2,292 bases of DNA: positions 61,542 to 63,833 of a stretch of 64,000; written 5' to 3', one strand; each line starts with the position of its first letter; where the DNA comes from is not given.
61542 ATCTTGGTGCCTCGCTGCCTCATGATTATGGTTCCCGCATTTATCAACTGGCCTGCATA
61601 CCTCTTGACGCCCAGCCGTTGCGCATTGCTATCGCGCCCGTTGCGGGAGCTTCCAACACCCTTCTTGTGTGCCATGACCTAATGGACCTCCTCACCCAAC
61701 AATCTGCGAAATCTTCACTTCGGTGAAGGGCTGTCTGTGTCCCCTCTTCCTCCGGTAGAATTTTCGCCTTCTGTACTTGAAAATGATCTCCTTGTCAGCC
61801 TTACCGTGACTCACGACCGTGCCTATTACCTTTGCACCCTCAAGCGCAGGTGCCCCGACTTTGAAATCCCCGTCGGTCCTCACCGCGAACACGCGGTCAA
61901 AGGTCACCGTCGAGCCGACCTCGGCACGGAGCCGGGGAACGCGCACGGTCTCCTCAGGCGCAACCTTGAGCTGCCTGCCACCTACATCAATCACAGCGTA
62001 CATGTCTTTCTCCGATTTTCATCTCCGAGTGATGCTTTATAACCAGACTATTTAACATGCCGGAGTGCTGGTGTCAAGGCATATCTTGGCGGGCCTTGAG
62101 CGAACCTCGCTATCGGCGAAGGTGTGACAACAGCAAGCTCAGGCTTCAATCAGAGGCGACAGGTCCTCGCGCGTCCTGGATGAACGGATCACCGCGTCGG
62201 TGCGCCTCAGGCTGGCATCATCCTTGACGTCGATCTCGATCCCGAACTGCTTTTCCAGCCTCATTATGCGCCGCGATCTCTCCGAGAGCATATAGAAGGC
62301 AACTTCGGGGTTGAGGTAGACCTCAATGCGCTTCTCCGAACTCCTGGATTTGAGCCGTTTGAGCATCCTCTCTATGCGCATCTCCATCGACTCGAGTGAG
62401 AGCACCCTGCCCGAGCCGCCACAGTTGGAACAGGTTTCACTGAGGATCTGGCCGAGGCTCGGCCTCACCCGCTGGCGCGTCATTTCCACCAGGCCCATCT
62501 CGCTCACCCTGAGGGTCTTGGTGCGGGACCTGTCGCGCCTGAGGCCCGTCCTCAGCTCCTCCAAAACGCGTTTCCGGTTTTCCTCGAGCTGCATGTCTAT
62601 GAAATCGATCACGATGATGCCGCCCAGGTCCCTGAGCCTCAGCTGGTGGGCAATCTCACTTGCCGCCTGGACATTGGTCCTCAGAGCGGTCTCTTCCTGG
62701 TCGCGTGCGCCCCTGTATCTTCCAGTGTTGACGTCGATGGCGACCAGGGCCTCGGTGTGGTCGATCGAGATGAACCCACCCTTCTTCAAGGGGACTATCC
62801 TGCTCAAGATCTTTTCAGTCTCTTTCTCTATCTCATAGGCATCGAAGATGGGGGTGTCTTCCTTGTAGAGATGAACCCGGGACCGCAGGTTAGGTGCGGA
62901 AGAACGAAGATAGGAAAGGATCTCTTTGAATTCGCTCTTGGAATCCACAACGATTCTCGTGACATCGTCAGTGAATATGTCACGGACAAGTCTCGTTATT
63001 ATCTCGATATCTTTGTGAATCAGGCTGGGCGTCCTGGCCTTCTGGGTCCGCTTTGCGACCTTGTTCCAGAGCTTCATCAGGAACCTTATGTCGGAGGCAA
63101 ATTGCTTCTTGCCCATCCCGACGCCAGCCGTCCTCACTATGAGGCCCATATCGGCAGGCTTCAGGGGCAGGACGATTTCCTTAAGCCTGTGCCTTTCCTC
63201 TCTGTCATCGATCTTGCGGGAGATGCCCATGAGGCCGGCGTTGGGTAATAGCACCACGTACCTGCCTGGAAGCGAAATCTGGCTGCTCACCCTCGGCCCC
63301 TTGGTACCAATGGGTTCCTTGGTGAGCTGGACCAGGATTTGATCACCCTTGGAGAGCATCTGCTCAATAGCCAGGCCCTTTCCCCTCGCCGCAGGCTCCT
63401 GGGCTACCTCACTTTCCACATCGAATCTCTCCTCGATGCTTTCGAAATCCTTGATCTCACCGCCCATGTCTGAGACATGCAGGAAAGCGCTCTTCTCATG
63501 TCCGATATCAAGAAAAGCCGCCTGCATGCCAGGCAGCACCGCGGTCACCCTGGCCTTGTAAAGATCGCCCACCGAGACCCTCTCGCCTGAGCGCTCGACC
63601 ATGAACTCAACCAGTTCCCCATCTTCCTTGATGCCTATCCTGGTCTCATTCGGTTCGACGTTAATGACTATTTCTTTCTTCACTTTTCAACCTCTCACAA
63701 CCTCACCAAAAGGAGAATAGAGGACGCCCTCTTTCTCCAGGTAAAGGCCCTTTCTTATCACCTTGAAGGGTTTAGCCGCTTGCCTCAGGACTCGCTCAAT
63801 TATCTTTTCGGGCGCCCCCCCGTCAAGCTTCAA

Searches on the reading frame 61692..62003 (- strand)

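Call 48: search_protein_families(library=pfam, proteins=[window:61692-62003:-], max_evalue=0.01)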
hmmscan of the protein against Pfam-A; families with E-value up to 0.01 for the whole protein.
window:61692-62003:- (103 aa): 1 family
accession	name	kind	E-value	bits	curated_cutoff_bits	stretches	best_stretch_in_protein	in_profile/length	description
PF00829.26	Ribosomal_L21p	-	4.5e-37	126.7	27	1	1-101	1-99/99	Ribosomal prokaryotic L21 protein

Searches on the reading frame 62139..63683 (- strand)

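Call 7: search_protein_families(library=pfam, proteins=[window:62139-63683:-])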
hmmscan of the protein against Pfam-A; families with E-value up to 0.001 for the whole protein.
window:62139-63683:- (514 aa): 2 families
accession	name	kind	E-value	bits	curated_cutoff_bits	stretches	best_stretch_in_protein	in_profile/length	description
PF10150.14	RNase_E_G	-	1.3e-102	343.3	25.5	1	137-406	1-270/270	Ribonuclease E/G family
PF20833.2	RNase_E_G_Thio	-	2.8e-14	53.4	26.8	1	417-499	1-83/86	RNase E/G, Thioredoxin-like domain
